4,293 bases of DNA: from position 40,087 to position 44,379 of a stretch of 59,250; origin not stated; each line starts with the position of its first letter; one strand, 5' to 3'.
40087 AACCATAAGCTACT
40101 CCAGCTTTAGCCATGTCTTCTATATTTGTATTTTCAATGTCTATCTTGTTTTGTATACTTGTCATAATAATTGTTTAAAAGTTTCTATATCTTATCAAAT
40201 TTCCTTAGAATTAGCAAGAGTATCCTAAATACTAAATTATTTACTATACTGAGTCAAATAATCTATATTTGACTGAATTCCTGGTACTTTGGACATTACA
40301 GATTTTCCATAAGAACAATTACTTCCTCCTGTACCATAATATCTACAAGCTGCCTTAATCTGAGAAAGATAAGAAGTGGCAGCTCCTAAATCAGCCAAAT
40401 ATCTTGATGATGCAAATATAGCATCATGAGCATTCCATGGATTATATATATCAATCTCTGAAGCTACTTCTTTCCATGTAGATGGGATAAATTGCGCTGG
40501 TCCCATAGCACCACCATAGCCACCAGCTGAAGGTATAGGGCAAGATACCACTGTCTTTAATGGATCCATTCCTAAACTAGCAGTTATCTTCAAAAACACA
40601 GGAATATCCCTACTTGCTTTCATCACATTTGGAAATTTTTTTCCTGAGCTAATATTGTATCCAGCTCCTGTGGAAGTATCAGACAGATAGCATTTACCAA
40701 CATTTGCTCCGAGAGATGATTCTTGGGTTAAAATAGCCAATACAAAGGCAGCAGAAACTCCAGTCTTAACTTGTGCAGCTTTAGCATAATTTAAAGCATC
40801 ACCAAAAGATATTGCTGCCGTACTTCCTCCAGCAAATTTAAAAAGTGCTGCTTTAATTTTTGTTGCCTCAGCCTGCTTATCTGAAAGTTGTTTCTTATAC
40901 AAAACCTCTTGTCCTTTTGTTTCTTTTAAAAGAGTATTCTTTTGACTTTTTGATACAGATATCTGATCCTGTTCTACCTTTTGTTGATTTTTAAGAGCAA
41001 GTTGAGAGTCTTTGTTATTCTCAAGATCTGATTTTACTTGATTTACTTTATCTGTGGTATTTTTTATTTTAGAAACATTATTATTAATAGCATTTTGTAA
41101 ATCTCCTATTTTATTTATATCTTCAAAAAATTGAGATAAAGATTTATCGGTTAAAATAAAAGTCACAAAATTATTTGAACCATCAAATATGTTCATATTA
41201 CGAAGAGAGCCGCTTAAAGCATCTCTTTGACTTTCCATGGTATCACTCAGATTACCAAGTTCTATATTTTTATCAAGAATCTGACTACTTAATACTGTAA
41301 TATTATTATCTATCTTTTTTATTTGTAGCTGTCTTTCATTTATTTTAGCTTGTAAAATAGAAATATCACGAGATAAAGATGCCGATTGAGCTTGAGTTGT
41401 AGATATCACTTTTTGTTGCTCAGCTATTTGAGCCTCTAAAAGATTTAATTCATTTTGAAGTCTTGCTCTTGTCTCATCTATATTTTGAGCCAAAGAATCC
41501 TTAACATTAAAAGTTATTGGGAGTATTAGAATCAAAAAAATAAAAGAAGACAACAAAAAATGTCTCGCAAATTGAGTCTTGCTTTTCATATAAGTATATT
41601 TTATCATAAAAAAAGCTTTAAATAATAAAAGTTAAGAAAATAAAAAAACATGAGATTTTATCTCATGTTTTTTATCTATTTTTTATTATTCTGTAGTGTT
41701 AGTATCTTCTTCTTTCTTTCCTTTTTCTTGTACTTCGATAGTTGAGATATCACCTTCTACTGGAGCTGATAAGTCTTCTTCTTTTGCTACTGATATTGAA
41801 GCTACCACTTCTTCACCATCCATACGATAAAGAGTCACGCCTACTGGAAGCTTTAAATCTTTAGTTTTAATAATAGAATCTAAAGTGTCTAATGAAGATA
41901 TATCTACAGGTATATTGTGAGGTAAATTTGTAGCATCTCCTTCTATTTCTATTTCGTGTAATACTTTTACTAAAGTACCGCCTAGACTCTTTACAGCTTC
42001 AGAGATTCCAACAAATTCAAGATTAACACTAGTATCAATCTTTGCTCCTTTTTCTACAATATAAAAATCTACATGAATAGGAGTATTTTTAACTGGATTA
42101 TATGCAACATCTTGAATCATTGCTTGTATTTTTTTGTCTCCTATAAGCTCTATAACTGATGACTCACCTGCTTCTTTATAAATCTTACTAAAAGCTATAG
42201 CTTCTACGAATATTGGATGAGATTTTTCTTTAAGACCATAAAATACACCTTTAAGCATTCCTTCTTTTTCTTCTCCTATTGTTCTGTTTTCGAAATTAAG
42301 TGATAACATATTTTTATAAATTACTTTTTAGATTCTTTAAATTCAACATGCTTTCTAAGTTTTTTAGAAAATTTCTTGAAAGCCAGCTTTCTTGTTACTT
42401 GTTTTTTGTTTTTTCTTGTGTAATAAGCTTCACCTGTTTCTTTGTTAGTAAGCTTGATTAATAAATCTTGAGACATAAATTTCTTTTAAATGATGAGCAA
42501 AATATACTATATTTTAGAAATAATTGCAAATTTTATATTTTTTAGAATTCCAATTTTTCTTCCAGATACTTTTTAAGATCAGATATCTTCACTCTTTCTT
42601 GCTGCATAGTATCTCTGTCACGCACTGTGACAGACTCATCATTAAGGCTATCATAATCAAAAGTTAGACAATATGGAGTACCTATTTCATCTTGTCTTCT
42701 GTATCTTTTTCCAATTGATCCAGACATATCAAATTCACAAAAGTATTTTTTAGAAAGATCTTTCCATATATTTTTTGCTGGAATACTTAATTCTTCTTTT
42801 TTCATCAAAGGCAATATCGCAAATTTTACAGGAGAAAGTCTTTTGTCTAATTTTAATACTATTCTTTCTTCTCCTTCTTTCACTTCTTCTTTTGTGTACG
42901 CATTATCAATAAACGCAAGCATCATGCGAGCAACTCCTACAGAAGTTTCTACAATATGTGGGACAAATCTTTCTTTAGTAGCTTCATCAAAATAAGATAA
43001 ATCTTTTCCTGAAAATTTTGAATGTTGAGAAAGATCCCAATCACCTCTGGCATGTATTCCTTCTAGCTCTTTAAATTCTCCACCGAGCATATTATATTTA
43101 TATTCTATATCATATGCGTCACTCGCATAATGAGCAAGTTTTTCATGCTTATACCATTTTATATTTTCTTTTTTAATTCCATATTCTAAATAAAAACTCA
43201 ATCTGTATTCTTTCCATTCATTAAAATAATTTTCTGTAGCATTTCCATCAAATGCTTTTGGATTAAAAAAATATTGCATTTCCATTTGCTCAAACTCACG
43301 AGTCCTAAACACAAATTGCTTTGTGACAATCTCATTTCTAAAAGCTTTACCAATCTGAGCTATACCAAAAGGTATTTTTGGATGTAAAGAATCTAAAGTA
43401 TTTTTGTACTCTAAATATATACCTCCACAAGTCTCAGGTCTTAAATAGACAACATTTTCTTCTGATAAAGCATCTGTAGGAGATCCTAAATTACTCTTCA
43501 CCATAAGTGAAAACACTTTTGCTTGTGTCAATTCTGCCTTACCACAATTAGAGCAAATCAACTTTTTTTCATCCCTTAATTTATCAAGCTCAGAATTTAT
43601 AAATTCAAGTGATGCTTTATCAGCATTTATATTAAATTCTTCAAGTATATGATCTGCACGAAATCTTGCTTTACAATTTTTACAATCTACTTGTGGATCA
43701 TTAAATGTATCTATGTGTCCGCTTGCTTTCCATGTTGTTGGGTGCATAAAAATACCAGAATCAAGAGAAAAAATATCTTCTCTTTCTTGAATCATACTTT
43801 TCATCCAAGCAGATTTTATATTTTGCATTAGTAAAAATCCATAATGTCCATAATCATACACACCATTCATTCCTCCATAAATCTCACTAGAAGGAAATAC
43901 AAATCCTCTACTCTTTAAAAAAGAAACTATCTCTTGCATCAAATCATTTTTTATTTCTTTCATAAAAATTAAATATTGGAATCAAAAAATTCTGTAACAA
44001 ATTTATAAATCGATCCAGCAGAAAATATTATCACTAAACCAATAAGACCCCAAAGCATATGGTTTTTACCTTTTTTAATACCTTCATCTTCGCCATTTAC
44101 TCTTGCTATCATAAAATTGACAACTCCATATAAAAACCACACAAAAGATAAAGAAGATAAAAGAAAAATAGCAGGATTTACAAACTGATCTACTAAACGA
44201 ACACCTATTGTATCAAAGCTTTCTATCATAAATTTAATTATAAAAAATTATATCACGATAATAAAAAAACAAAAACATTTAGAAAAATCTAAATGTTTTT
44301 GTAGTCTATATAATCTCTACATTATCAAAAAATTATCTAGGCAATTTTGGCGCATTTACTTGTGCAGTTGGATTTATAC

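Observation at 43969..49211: Array of proteins built on a shared VirB2/TrbC-like helix-loop-helix pilin module with different extracellular heads and no secretion ATPase nearby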

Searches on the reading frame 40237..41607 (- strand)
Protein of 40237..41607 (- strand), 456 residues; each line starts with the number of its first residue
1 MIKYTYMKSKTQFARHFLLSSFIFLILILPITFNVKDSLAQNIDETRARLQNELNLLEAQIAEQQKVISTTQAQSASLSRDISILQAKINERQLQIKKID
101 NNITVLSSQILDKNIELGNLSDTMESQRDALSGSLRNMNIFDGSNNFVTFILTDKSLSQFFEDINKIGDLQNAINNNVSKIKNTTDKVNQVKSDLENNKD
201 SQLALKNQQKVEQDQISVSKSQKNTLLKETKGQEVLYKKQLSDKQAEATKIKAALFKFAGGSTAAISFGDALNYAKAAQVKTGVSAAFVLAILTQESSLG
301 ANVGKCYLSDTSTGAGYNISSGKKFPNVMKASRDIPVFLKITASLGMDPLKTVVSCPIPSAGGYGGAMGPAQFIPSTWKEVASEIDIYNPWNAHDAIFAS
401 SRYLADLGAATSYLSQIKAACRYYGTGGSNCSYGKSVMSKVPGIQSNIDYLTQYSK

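Call 3: search_protein_families(library=pfam, proteins=[window:40237-41607:-], max_evalue=1)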
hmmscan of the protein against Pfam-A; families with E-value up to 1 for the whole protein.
window:40237-41607:- (456 aa): 8 families
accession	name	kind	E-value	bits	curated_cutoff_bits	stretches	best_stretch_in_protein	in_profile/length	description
PF13406.11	SLT_2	-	5.3e-11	42.7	24.3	1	275-408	77-200/292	Transglycosylase SLT domain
PF07888.16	CALCOCO1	-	0.0019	17.6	36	1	41-236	76-240/496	Calcium binding and coiled-coil domain (CALCOCO1) like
PF01464.25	SLT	-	0.0031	17.5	21.3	0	359-411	29-83/117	Transglycosylase SLT domain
PF08614.16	ATG16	-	0.012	16.2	33.7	1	45-132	74-161/200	Autophagy protein 16 (ATG16)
PF07889.17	DUF1664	-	0.02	15.4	34.6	1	38-107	52-121/124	Protein of unknown function (DUF1664)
PF11559.13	ADIP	-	0.032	14.7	34.3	1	41-109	62-130/151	Afadin- and alpha -actinin-Binding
PF16716.10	BST2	-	0.043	14.9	27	1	49-123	14-88/91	Bone marrow stromal antigen 2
PF19111.5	DUF5798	-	0.057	14.1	27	1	165-223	22-80/89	Family of unknown function (DUF5798)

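Call 4: search_protein_families(library=ncbifam, proteins=[window:40237-41607:-], max_evalue=1)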
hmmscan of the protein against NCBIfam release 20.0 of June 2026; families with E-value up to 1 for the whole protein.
window:40237-41607:- (456 aa): 17 families
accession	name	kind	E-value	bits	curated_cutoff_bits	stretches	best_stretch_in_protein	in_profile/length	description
TIGR02282.1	MltB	equivalog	5.5e-08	32.3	281.4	1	269-407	69-195/290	lytic murein transglycosylase B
NF008029.0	PRK10760.1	equivalog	1.3e-07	31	449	1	276-418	140-272/359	lytic murein transglycosylase B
NF008644.1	PRK11637.1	equivalog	4.1e-06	26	270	1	51-255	3-206/385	murein hydrolase activator EnvC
TIGR02169.1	SMC_prok_A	equivalog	4.9e-05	21.2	729.4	1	41-253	685-897/1165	chromosome segregation protein SMC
NF045780.1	TrlF_fam_ATP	equivalog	0.0033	16.2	350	1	41-256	459-682/944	TrlF family AAA-like ATPase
NF045487.1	ASRP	equivalog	0.0033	16.1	300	1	44-128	354-442/593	archaea-specific SMC-related protein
TIGR02283.1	MltB_2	subfamily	0.0049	16.1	248.45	1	361-404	150-197/300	lytic murein transglycosylase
TIGR02168.1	SMC_prok_B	equivalog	0.0099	13.6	567.35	1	41-251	242-905/1181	chromosome segregation protein SMC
NF040738.1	nickel_Mua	equivalog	0.01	16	75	1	39-141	19-120/185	nickel-binding protein Mua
NF046104.1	PptglHdxlasePcsB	equivalog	0.042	13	450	1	57-254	30-223/400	peptidoglycan hydrolase PcsB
NF038350.1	taxis_HmpF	equivalog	0.12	10.7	200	1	39-126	460-547/553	pilus motility taxis protein HmpF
NF040788.1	S-lay_SlaB_Mtsph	equivalog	0.27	10.1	700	1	27-110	296-380/416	S-layer protein SlaB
NF002572.0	PRK02224.1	equivalog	0.34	9.1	1087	1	37-130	324-420/888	DNA double-strand break repair ATPase Rad50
NF005411.0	PRK06975.1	equivalog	0.72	8.1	414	1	35-104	343-412/660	fused uroporphyrinogen-III synthase HemD/membrane protein HemX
NF041035.1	Rad50_Halo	equivalog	0.84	7.9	1000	1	41-132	328-422/883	DNA double-strand break repair ATPase Rad50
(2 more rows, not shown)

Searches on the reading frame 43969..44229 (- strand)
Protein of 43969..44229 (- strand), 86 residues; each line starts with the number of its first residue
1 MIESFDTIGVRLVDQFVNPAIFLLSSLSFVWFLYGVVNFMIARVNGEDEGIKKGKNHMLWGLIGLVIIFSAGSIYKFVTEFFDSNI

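Call 3: search_protein_families(library=pfam, proteins=[window:43969-44229:-], max_evalue=1)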
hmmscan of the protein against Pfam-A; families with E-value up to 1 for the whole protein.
window:43969-44229:- (86 aa): 4 families
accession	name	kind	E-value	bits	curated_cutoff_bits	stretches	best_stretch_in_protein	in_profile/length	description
PF18895.5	T4SS_pilin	-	3.2e-06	27.5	26.6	1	24-77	20-70/71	Type IV secretion system pilin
PF07666.16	MpPF26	-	0.029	14.9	37.2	1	24-72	12-68/75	M penetrans paralogue family 26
PF06269.17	DUF1029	-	0.1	13.2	25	1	20-39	32-51/53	Protein of unknown function (DUF1029)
PF03554.18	Herpes_UL73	-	0.96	10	23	0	24-43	38-57/75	UL73 viral envelope glycoprotein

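Call 4: search_protein_families(library=ncbifam, proteins=[window:43969-44229:-], max_evalue=1)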
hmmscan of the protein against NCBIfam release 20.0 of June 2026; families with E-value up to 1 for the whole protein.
window:43969-44229:- (86 aa): 1 family
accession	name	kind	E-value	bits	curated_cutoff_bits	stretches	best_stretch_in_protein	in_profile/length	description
NF045849.1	ICE_MMCAP2_0565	equivalog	4.8e-07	29.4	40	1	30-80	29-78/80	Mbov_0395 family pilin-like conjugal transfer protein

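Call 40: search_solved_structures(query=A2, max_evalue=10, show_alignments=3)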
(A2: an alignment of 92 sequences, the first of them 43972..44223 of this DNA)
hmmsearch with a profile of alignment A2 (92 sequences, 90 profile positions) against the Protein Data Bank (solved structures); distinct sequences matched with E-value up to 10: 32.
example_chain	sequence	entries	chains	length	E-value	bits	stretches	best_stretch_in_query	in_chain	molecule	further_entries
8yq5_E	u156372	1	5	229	0.065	16.5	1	21-77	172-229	de novo designed ion channel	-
24vc_C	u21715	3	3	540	0.069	16.4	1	22-77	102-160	Lysosomal cobalamin transport escort protein LMBD1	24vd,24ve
6xbw_f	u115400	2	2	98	0.14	15.4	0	5-54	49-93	Ribonuclease kappa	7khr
8evm_A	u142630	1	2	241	0.2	14.9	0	45-73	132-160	Chlorophyll dimer protein designs, Special Pair 3 (SP3x)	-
9brb_f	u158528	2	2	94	0.25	14.6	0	5-54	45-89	Rnasek protein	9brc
6vq6_f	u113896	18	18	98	0.29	14.4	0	5-54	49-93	Ribonuclease K | Ribonuclease kappa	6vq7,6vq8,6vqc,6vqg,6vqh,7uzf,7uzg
8xli_f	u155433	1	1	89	0.38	14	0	5-43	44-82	Ribonuclease K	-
6wlw_T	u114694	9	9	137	1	12.6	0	5-53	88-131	Ribonuclease kappa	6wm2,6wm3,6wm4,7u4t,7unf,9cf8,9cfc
9b8o_f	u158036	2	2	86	1.2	12.5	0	5-41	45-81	Rnasek protein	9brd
4g7r_A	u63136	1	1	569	1.2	12.4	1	16-52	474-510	Cytochrome c oxidase subunit 1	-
4n4y_A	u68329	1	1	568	1.3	12.2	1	16-52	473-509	Cytochrome c oxidase subunit 1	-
1ehk_A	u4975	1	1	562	1.4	12.2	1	16-52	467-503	BA3-TYPE CYTOCHROME-C OXIDASE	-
4gp8_A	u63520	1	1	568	1.4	12.2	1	16-52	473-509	Cytochrome c oxidase subunit 1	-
4gp5_A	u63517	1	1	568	1.4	12.2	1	16-52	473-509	Cytochrome c oxidase subunit 1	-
1xme_A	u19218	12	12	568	1.4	12.2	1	16-52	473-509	Cytochrome c oxidase polypeptide I | Cytochrome c oxidase subunit 1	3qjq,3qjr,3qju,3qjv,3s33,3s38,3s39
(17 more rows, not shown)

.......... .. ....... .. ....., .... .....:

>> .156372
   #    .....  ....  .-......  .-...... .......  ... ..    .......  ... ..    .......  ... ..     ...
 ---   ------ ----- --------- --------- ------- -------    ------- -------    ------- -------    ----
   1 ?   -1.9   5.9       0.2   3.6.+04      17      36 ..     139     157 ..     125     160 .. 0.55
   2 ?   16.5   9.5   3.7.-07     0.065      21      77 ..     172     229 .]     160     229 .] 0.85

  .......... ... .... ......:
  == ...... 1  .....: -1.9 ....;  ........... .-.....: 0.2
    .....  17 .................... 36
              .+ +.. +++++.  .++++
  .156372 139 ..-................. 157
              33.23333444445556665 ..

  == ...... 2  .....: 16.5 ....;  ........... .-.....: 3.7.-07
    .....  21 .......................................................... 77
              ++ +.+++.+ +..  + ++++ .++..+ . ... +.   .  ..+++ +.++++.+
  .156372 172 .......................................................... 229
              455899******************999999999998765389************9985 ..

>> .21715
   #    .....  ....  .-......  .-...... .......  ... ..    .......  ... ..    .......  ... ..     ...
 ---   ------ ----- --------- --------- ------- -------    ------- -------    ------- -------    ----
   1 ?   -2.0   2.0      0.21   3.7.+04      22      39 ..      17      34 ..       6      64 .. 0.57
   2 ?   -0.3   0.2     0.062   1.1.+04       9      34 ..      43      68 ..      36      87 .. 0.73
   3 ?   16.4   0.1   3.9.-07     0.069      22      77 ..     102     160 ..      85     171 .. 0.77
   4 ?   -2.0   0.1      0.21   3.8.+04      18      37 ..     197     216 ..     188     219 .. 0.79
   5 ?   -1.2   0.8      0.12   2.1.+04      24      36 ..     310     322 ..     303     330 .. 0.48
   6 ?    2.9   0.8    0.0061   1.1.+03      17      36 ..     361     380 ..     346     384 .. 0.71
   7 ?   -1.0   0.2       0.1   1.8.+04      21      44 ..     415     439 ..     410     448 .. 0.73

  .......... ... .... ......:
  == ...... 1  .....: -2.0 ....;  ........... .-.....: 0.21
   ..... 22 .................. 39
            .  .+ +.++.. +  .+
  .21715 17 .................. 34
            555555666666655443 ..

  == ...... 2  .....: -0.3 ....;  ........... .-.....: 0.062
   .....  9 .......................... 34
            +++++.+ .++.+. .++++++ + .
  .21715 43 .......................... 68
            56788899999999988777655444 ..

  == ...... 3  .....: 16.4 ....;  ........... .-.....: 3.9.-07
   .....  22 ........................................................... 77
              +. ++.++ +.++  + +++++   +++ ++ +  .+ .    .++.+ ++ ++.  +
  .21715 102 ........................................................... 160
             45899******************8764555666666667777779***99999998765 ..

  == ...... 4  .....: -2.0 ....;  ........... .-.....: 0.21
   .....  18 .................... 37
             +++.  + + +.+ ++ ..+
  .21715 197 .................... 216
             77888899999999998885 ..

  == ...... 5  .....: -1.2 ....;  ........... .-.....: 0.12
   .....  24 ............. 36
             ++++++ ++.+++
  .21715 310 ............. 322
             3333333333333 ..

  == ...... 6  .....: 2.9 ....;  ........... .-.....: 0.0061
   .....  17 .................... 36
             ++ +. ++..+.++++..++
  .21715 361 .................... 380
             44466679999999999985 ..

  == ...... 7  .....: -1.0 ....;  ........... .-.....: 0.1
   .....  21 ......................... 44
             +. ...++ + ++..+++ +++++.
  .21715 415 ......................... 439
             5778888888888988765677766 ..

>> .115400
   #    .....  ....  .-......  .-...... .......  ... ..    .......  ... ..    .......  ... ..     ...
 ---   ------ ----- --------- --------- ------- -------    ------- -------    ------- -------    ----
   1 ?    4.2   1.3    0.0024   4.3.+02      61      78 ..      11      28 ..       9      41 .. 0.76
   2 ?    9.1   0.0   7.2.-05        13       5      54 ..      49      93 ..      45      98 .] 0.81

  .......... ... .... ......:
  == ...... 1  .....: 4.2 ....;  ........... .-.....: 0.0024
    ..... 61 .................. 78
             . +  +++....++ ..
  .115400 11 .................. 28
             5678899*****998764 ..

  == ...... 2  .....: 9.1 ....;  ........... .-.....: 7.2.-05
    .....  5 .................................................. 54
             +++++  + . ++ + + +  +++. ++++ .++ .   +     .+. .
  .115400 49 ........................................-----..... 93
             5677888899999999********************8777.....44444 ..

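Call 67: search_protein_families(library=pfam, alignment_id=A2, max_evalue=0.01)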
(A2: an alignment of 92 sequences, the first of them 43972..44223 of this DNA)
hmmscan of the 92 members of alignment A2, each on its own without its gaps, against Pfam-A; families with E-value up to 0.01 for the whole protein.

A. member 1, window:43972-44223:- (84 aa): 1 family
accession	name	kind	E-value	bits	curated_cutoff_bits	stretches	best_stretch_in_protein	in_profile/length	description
PF18895.5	T4SS_pilin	-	3e-06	27.6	26.6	1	22-75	20-70/71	Type IV secretion system pilin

B. families by the number of members that match (of 92 scanned): 35 families (the first 25 are shown)
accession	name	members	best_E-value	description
PF18895.5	T4SS_pilin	92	4.7e-13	Type IV secretion system pilin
PF04956.18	TrbC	22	8.3e-08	TrbC/VIRB2 pilin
PF11309.13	DUF3112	4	0.00058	Protein of unknown function (DUF3112)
PF00520.37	Ion_trans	4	0.0007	Ion transport protein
PF19607.4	DUF6112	3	0.00078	Family of unknown function (DUF6112)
PF01554.23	MatE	3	0.0015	MatE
PF07155.17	ECF-ribofla_trS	2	0.00099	ECF-type riboflavin transporter, S component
PF04893.22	Yip1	2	0.0014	Yip1 domain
PF12725.13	DUF3810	2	0.0015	Protein of unknown function (DUF3810)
PF05545.16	FixQ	2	0.0038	Cbb3-type cytochrome oxidase component FixQ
PF24284.1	DUF7472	2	0.0058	Family of unknown function (DUF7472)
PF10734.14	DUF2523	2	0.0068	Protein of unknown function (DUF2523)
PF10999.13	DUF2839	2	0.0079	Protein of unknown function (DUF2839)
PF20303.3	YLATT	1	0.00023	YEATS-Like-Associating Three TM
PF00335.26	Tetraspanin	1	0.00076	Tetraspanin family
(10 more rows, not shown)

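Call 70: search_protein_families(library=phrogs, proteins=[window:43969-44229:-], max_evalue=0.01)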
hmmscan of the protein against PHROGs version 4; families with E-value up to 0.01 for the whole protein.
window:43969-44229:- (86 aa): 0 families
